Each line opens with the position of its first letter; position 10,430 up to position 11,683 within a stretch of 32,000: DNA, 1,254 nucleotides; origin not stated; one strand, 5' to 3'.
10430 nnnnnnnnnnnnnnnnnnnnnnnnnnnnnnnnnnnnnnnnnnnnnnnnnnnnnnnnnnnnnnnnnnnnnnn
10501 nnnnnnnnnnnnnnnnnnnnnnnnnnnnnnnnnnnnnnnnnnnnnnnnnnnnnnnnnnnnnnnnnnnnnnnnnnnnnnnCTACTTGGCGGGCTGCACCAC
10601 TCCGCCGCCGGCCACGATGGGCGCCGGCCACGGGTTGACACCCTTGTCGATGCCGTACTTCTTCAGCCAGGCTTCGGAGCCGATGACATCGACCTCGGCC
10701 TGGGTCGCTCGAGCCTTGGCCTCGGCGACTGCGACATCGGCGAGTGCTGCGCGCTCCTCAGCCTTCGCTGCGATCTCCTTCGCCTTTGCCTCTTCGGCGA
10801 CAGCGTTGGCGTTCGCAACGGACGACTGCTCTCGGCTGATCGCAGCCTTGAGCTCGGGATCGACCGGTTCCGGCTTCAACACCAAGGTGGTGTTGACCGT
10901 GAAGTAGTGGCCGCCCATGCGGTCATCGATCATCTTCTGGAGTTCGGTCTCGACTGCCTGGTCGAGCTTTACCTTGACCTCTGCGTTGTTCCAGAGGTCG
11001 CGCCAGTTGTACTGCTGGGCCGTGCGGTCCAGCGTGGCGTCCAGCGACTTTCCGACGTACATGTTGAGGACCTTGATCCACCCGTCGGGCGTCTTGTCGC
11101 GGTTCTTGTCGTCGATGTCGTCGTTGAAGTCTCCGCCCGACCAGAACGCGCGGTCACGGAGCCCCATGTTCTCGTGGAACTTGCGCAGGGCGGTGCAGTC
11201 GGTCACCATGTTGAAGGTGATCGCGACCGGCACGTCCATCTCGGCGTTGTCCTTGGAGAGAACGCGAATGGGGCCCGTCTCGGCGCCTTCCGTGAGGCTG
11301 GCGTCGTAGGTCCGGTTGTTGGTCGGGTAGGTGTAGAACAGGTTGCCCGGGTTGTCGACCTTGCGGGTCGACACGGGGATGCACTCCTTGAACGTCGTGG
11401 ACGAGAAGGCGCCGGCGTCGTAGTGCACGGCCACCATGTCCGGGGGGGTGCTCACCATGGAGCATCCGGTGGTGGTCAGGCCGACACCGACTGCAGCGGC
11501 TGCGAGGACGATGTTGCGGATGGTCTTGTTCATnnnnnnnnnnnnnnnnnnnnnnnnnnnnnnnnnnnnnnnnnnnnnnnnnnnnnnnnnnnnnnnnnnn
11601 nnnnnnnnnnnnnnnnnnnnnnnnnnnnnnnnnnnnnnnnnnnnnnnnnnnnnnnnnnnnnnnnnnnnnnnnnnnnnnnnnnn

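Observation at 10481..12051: High-G+C two-gene cassette (SPFH lipoprotein + small membrane protein) that looks horizontally acquired, possibly from a high-GC Gram-positive donor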

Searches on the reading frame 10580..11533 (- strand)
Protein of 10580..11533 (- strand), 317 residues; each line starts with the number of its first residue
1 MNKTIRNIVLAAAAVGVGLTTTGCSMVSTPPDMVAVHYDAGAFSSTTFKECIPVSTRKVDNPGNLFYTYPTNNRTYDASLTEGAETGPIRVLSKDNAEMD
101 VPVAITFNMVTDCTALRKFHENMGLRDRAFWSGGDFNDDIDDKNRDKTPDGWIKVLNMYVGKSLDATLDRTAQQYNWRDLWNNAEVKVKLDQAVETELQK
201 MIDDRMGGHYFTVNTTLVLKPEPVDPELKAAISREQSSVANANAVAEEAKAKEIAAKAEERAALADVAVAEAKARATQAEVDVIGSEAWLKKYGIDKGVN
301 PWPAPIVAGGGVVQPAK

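Call 5: search_protein_families(library=pfam, proteins=[window:10580-11533:-], max_evalue=0.01)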
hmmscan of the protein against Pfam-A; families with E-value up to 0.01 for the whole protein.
window:10580-11533:- (317 aa): 1 family
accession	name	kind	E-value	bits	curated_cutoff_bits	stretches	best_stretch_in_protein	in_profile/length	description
PF01145.31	Band_7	-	1.3e-07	32.3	23.6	1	30-252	4-175/176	SPFH domain / Band 7 family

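Call 7: find_homologous_proteins(query=window:10580-11533:-)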
Query window:10580-11533:- (317 aa): 10 proteins with E <= 0.001 among 8000 candidates.
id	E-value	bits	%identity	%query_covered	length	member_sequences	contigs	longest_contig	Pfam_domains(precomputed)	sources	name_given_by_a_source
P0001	1.6e-206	703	98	100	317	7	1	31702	PF01145.32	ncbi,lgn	-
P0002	6.6e-102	359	53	90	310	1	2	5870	PF01145.32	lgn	-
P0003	2.7e-94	334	49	97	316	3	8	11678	PF01145.32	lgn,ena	-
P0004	1.0e-75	273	45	96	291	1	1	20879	PF01145.32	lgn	-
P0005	1.4e-61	227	42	95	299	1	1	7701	PF01145.32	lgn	-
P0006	6.9e-55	205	38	91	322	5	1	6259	-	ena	-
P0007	2.0e-39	154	37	65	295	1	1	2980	PF01145.32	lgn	-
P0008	5.8e-38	149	35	91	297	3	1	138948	-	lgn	-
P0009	2.0e-29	121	33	90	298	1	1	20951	-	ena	-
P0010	9.5e-21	93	31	82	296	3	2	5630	-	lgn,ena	-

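Call 8: find_encoding_contigs(protein=P0001, flank=10000, max_places=4)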
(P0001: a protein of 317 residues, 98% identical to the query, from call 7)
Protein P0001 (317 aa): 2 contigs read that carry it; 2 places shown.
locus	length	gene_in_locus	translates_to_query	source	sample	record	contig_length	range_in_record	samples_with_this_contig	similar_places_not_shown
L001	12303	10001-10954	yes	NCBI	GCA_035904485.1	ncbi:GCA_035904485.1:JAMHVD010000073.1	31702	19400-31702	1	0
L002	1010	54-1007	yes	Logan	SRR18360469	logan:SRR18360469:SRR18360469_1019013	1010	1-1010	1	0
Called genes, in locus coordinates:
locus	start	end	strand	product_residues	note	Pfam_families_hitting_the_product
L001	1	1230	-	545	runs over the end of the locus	PF06418:CTP_synth_N, PF00117:GATase, PF07722:Peptidase_C26 (faint)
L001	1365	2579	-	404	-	PF01566:Nramp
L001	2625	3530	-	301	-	PF01931:NTPase_I-T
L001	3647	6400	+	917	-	PF20464:MmeI_N, PF20465:MmeI_hel, PF20473:MmeI_Mtase, PF07669:Eco57I (weak), PF20466:MmeI_TRD, PF20467:MmeI_C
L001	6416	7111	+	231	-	PF13588:HSDR_N_2 (weak)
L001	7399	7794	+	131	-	-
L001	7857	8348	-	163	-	-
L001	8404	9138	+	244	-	PF03372:Exo_endo_phos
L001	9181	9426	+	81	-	-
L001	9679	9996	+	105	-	-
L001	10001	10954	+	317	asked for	PF01145:Band_7 (weak)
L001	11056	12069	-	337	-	-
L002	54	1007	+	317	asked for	PF01145:Band_7 (weak)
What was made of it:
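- An orthologous arrangement is present in a second genome (call 8).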

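Call 9: find_encoding_contigs(protein=P0002, flank=8000, max_places=4)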
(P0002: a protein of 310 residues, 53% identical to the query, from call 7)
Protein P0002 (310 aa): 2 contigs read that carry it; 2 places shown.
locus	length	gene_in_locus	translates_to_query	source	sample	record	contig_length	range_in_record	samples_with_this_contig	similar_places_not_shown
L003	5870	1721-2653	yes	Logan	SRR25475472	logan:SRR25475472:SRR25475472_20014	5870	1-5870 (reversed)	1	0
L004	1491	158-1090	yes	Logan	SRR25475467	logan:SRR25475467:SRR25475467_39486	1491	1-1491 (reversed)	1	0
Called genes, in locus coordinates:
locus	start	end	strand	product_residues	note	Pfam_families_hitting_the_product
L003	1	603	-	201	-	?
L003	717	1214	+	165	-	-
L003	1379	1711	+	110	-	-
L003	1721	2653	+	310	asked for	PF01145:Band_7 (weak)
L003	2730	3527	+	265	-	PF03372:Exo_endo_phos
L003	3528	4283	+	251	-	-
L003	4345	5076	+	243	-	PF00702:Hydrolase, PF08282:Hydrolase_3 (faint), PF12710:HAD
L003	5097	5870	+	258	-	?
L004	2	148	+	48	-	?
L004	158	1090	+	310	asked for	PF01145:Band_7 (weak)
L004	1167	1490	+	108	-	?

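Call 10: find_encoding_contigs(protein=P0003, flank=8000, max_places=4)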
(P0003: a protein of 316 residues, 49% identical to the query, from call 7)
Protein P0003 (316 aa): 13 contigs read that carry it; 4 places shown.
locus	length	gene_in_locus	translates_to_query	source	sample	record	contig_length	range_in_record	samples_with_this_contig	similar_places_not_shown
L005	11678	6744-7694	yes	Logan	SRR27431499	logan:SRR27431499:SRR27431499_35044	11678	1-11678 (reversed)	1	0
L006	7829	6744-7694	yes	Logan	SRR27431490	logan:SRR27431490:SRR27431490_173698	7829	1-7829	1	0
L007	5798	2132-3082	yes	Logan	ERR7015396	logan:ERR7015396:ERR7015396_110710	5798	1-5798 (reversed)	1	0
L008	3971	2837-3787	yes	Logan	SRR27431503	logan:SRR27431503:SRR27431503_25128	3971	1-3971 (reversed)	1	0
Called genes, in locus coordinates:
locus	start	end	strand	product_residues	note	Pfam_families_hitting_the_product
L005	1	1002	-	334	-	?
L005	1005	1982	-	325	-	-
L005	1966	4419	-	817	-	PF02861:Clp_N, PF02861:Clp_N, PF00004:AAA, PF17871:AAA_lid_9, PF00004:AAA, PF07724:AAA_2, PF07728:AAA_5, PF10431:ClpB_D2-small, +12 more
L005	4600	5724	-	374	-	PF08529:NusA_N, PF00575:S1 (weak), PF13184:KH_NusA_1st, PF26594:KH_NusA_2nd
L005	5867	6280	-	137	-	PF07963:N_methyl (weak)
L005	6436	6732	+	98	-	-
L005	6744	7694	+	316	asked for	PF01145:Band_7 (weak)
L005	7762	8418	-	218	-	PF07510:GmrSD_C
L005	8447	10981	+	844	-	PF17900:Peptidase_M1_N, PF01433:Peptidase_M1, PF11838:ERAP1_C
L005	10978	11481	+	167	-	-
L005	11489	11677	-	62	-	?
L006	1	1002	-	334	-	?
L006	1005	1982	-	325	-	-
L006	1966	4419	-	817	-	PF02861:Clp_N, PF02861:Clp_N, PF00004:AAA, PF17871:AAA_lid_9, PF00004:AAA, PF07724:AAA_2, PF07728:AAA_5, PF10431:ClpB_D2-small, +12 more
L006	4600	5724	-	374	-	PF08529:NusA_N, PF00575:S1 (weak), PF13184:KH_NusA_1st, PF26594:KH_NusA_2nd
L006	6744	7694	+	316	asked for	PF01145:Band_7 (weak)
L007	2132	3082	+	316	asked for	PF01145:Band_7 (weak)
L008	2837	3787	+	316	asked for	PF01145:Band_7 (weak)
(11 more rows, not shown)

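Call 11: find_encoding_contigs(protein=P0004, flank=8000, max_places=2)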
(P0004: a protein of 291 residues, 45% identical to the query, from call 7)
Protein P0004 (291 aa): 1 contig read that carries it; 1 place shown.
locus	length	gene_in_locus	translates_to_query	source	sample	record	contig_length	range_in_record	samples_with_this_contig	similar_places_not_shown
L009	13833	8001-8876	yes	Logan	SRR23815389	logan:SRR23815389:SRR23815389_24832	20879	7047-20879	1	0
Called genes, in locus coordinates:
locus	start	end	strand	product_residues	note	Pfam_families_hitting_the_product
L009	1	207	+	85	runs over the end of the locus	-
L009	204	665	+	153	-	-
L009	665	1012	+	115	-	-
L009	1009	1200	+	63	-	-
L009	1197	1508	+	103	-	-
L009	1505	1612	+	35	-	-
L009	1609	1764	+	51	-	-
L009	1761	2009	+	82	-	-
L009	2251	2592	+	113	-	-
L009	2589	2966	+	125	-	-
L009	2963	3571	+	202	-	-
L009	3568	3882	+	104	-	-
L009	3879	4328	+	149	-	-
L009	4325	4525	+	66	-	-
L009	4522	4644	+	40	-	-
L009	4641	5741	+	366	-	PF00712:DNA_pol3_beta, PF02767:DNA_pol3_beta_2 (weak), PF02768:DNA_pol3_beta_3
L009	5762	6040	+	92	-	-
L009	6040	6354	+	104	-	-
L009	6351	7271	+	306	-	PF24623:Phage_zn_bind_8, PF09588:YqaJ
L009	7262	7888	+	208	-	-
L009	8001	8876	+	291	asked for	PF01145:Band_7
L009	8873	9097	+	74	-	-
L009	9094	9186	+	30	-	-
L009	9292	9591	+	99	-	-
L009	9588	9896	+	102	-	-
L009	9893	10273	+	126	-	PF13560:HTH_31, PF01381:HTH_3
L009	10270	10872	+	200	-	-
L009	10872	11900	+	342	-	PF13730:HTH_36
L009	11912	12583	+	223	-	PF01695:IstB_IS21, PF00004:AAA (weak)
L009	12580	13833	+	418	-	?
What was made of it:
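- The best non-Saccharibacteria match is 45% identical, and it is phage-borne (calls 7, 11).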

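Call 12: find_encoding_contigs(protein=P0008, flank=10000, max_places=2)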
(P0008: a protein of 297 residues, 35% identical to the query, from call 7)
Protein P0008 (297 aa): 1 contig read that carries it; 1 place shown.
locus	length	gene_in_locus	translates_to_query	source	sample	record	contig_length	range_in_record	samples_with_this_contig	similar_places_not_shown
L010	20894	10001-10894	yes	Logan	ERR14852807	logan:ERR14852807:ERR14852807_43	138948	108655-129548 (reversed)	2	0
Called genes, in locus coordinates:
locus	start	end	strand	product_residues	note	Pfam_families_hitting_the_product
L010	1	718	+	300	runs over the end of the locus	PF00892:EamA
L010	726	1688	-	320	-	PF12852:Cupin_6, PF00165:HTH_AraC (faint), PF12833:HTH_18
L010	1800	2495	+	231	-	PF12146:Hydrolase_4 (faint), PF12697:Abhydrolase_6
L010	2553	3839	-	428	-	PF00083:Sugar_tr, PF06779:MFS_4, PF07690:MFS_1, PF00083:Sugar_tr, PF07690:MFS_1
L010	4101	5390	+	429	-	PF14659:Phage_int_SAM_3, PF22022:Phage_int_M, PF00589:Phage_integrase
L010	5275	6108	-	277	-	-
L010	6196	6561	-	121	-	-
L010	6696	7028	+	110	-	-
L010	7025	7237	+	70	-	-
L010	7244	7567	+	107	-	-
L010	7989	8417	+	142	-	-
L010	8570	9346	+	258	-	PF00149:Metallophos, PF12850:Metallophos_2 (faint)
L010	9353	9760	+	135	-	-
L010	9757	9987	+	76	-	-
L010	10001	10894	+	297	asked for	-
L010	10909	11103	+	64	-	-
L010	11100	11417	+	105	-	-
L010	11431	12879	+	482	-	PF11443:DUF2828, PF13519:VWA_2 (faint), PF11443:DUF2828, PF25043:DUF7788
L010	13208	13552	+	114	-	-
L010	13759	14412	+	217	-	-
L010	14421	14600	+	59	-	-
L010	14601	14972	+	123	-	-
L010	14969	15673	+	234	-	PF04404:ERF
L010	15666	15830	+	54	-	-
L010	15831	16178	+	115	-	-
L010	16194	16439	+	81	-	-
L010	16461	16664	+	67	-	-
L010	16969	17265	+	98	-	-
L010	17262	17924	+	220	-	-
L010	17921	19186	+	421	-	PF00772:DnaB, PF13481:AAA_25, PF03796:DnaB_C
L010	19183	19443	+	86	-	-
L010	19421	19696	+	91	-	-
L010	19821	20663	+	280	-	PF00156:Pribosyltran (faint)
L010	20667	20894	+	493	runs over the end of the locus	PF18127:NAMPT_N (weak), PF04095:NAPRTase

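Call 13: find_encoding_contigs(protein=P0009, flank=8000, max_places=2)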
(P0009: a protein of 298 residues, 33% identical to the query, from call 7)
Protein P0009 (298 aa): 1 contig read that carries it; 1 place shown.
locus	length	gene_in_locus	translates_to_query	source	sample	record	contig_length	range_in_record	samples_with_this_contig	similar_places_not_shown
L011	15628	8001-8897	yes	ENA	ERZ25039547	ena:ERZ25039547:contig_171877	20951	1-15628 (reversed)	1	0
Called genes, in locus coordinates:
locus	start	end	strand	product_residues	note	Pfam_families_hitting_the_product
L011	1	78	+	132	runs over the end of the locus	-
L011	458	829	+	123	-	PF11753:DUF3310 (faint)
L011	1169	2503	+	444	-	-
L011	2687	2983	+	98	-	-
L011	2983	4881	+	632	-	PF01522:Polysacc_deac_1, PF00535:Glycos_transf_2, PF13641:Glyco_tranf_2_3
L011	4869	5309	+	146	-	PF13506:Glyco_transf_21, PF13632:Glyco_trans_2_3, PF13641:Glyco_tranf_2_3 (weak)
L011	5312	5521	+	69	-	-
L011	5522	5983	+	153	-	-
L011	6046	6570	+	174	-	-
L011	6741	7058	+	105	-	-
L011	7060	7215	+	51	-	-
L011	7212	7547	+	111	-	PF05014:Nuc_deoxyrib_tr (weak)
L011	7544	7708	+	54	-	-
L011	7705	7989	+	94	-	-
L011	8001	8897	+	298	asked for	-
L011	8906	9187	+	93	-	-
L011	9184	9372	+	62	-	-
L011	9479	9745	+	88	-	-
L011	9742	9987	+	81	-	-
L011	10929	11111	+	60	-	-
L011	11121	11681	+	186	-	-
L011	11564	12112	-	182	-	-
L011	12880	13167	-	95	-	-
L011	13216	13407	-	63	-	-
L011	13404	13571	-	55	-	-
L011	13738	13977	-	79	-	-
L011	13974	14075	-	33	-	-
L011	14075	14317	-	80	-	-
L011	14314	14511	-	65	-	-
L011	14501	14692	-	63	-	-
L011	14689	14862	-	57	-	-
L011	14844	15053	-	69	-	-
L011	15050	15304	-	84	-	-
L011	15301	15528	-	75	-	-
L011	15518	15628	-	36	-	?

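Call 15: search_dna_similar(query=window:10580-11533:-, collection=phages, mode=protein, max_evalue=0.001, max_rows=40)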
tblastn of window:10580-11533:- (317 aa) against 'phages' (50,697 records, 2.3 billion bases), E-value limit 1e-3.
Records with a match: 118; places in all: 118; records where one place covers at least 80% of the query: 55.
Best place of each record, by identity: <60% 118.
By first word of the organism name: Mycobacterium 115; Rhodococcus 2; Corynebacterium 1.
By host as written in the record: Mycobacterium smegmatis mc2 155 70; Mycobacterium smegmatis mc#155 31; Mycobacterium smegmatis mc2155 5; Mycobacterium smegamtis mc2 155 4; Mycobacterium chelonae ATCC 35752_DMP1 2; Rhodococcus equi 2; Mycolicibacterium smegmatis MC2 155 1; Corynebacterium glutamicum MB001 1; and 2 more.
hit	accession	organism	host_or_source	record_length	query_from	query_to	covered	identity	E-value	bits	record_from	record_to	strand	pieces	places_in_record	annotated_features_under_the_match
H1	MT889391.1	Mycobacterium phage MiniMac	Mycobacterium smegmatis mc#155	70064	24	316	92%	35.2%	4e-31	129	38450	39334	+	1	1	50: band-7-like membrane protein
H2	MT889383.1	Mycobacterium phage MiniLon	Mycobacterium smegmatis mc#155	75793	24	316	92%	35.2%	4e-31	129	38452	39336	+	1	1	50: membrane protein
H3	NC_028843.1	Mycobacterium phage Lolly9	Mycobacterium smegmatis mc2 155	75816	24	316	92%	35.2%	4e-31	129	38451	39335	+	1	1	48: lipoprotein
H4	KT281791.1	Mycobacterium phage Lolly9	Mycobacterium smegmatis mc2 155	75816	24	316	92%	35.2%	4e-31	129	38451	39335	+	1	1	48: hypothetical protein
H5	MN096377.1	Mycobacterium phage Finnry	Mycobacterium smegmatis mc#155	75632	24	316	92%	34.9%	8e-30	125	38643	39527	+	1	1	48: band-7-like membrane protein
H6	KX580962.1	Mycobacterium phage Wilder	Mycobacterium smegmatis mc#155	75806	24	311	91%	35.3%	1e-30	127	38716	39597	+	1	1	band-7-like membrane protein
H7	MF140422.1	Mycobacterium phage Nicholasp3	Mycobacterium smegmatis mc2 155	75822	24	311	91%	35.3%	1e-30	127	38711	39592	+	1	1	52: hypothetical protein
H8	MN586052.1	Mycobacterium phage Kahlid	Mycobacterium smegmatis mc#155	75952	24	311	91%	35.3%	1e-30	127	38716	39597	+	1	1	52: hypothetical protein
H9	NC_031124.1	Mycobacterium phage Gardann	Mycobacterium smegmatis mc#155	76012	24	311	91%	35.3%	1e-30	127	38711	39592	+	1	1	lipoprotein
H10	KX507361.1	Mycobacterium phage Gardann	Mycobacterium smegmatis mc#155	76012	24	311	91%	35.3%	1e-30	127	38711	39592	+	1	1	hypothetical protein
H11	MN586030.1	Mycobacterium phage BobsGarage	Mycobacterium smegmatis mc#155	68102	24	311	91%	35.3%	2e-30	127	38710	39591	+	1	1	52: hypothetical protein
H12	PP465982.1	Mycobacterium phage MS810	Mycolicibacterium smegmatis MC2 155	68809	24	311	91%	35.3%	2e-30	127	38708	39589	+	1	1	lipoprotein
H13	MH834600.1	Mycobacterium phage BigCheese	Mycobacterium smegmatis mc2 155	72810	24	311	91%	35.3%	2e-30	127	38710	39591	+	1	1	52: hypothetical protein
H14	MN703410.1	Mycobacterium phage Itos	Mycobacterium smegmatis mc2 155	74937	24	311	91%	35.3%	2e-30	127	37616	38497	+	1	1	51: hypothetical protein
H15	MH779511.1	Mycobacterium phage LilDestine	Mycobacterium smegmatis mc2 155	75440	24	311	91%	35.3%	2e-30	127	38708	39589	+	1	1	52: hypothetical protein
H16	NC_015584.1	Mycobacterium phage Faith1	Mycobacterium smegmatis mc2 155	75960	24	311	91%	35.3%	2e-30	127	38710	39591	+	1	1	52: lipoprotein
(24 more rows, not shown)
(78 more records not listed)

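Call 19: find_related_loci(query=A2, collection=genome_contigs, flank=6000)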
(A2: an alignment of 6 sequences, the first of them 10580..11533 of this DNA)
Query A2 (317 aa) in genome_contigs; peptide patterns used: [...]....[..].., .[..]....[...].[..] (x = any residue, [..] = any of these).
93 stretches matched a pattern; 35 encode a relative of the query (tblastn E <= 1e-3); 35 distinct loci.
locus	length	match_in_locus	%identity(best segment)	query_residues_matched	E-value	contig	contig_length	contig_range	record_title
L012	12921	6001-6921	41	8-309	3e-65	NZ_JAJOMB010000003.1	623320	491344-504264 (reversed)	Kineosporia babensis strain JCM 31032 3, whole genome shotgun sequence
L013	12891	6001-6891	36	5-315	1e-54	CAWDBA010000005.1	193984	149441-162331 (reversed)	MAG: uncultured Actinomycetota bacterium isolate MFD01721.bin.3.130 genome assembly, contig: contig_48487, whole genome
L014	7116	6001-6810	39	27-313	8e-52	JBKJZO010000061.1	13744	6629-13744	MAG: Mycobacteriales bacterium isolate swi_bin.249 S1Ck127_880584_flag_1_multi_8.0000_len_13744, whole genome shotgun se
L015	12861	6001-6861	34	12-317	2e-46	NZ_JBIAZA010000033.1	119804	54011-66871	Streptosporangium sp. NPDC000396 NPDC000396_6_G10.ctg-0033, whole genome shotgun sequence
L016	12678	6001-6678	36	7-233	6e-45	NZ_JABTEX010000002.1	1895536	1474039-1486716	Planomonospora sp. ID82291 NODE_2_length_1895536_cov_620.056189, whole genome shotgun sequence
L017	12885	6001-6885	33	5-317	7e-44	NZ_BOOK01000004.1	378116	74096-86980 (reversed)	Planobispora takensis strain NBRC 109077 sequence004, whole genome shotgun sequence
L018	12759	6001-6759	35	5-259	1e-43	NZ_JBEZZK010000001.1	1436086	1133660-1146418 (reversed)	Streptosporangium sp. NPDC023963 NPDC023963_104_C5.ctg-0001, whole genome shotgun sequence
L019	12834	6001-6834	34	2-298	7e-44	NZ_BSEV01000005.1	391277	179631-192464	Streptosporangium carneum strain VKM Ac-2007 spades_K_25_97_5, whole genome shotgun sequence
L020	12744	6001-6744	36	5-252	2e-43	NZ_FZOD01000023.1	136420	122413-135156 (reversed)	Streptosporangium subroseum strain CGMCC 4.2132, whole genome shotgun sequence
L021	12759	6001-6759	35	5-259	4e-43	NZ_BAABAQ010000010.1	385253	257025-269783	Streptosporangium oxazolinicum strain JCM 17388 sequence10, whole genome shotgun sequence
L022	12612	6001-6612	37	22-225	4e-43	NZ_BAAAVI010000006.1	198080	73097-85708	Streptosporangium fragile strain JCM 6242 sequence006, whole genome shotgun sequence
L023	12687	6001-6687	36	18-248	5e-43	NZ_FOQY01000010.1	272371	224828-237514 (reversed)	Streptosporangium canum strain CGMCC 4.2126, whole genome shotgun sequence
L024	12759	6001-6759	35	5-259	3e-43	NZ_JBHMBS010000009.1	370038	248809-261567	Streptosporangium vulgare strain JCM 3028 spades_K_25_97_9, whole genome shotgun sequence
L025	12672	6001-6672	35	2-225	3e-43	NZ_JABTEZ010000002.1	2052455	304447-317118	Planomonospora sp. ID67723 NODE_2_length_2052455_cov_302.336208, whole genome shotgun sequence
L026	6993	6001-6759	34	5-259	3e-43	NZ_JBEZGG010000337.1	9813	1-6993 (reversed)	Streptosporangium sp. NPDC048865 NPDC048865_112_A11.ctg-0337, whole genome shotgun sequence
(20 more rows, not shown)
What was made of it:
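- All 35 hits among 185,579 species genomes are Actinomycetota (call 19). All outside homologues are Actinomycetota or their phages (calls 15, 19).
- Tried and rejected: I repeated the scan with 6 sequences (call 19).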

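Call 24: get_annotated_region(hit=H16, flank=4000)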
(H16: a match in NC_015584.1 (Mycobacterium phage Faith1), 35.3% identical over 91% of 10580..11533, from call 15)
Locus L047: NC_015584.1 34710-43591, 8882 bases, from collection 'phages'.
description: Mycobacterium phage Faith1, complete genome.
organism: Mycobacterium phage Faith1 (NCBI taxid 2920893)
taxonomy: Viruses; Duplodnaviria; Heunggongvirae; Uroviricota; Caudoviricetes; Vilmaviridae; Lclasvirinae; Faithunavirus; Faithunavirus faith1
host: Mycobacterium smegmatis mc2 155; source: soil; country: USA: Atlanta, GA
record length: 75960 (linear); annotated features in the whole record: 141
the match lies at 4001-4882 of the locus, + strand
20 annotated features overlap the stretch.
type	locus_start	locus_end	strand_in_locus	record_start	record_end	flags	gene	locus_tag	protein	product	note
CDS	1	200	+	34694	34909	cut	42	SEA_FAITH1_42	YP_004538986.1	HTH DNA binding protein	-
CDS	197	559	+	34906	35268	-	43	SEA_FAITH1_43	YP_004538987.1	hypothetical protein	-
CDS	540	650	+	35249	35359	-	44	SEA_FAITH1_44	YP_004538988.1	hypothetical protein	-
CDS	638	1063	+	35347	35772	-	45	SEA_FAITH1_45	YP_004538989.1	hypothetical protein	-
CDS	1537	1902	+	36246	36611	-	46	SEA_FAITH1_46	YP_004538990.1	hypothetical protein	-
CDS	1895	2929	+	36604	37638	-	47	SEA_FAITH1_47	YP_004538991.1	metallo-phosphoesterase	-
CDS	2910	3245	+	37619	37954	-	48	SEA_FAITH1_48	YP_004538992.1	hypothetical protein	-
CDS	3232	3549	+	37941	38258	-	49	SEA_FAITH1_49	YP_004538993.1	hypothetical protein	-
CDS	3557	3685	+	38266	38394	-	50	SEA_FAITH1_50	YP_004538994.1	hypothetical protein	-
CDS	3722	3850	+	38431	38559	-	51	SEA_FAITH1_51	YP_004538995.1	hypothetical protein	-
CDS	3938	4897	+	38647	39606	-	52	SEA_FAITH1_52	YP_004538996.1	lipoprotein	-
CDS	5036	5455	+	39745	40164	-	53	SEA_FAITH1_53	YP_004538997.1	hypothetical protein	-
CDS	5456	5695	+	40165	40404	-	54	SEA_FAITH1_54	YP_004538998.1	hypothetical protein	-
CDS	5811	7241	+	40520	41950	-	55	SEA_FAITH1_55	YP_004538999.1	RNA-binding protein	-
CDS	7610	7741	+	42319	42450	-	56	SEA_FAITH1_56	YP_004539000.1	hypothetical protein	-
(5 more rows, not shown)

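Call 26: search_protein_families(library=phrogs, proteins=[window:10580-11533:-], max_evalue=0.01)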
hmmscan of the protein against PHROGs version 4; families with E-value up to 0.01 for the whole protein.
window:10580-11533:- (317 aa): 1 family
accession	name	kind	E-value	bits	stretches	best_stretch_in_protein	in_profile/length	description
phrog_200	-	other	2e-30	107.2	1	2-314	78-354/379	lipoprotein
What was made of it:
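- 10580..11533 (-): SPFH/Band-7 lipoprotein, 317 aa. It has a signal peptide and lipobox (Cys24), an SPFH core, a long coiled-coil helix (residues 226-284) and a conserved C-terminal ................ motif. It starts 4 nt after the partner's stop codon. Pfam Band_7 (call 5). phrog_200 at E 2e-30 (call 26).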

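Call 27: search_protein_families(library=padloc, proteins=[window:10580-11533:-], max_evalue=0.1)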
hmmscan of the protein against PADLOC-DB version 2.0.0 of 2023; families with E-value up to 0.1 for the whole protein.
window:10580-11533:- (317 aa): 0 families
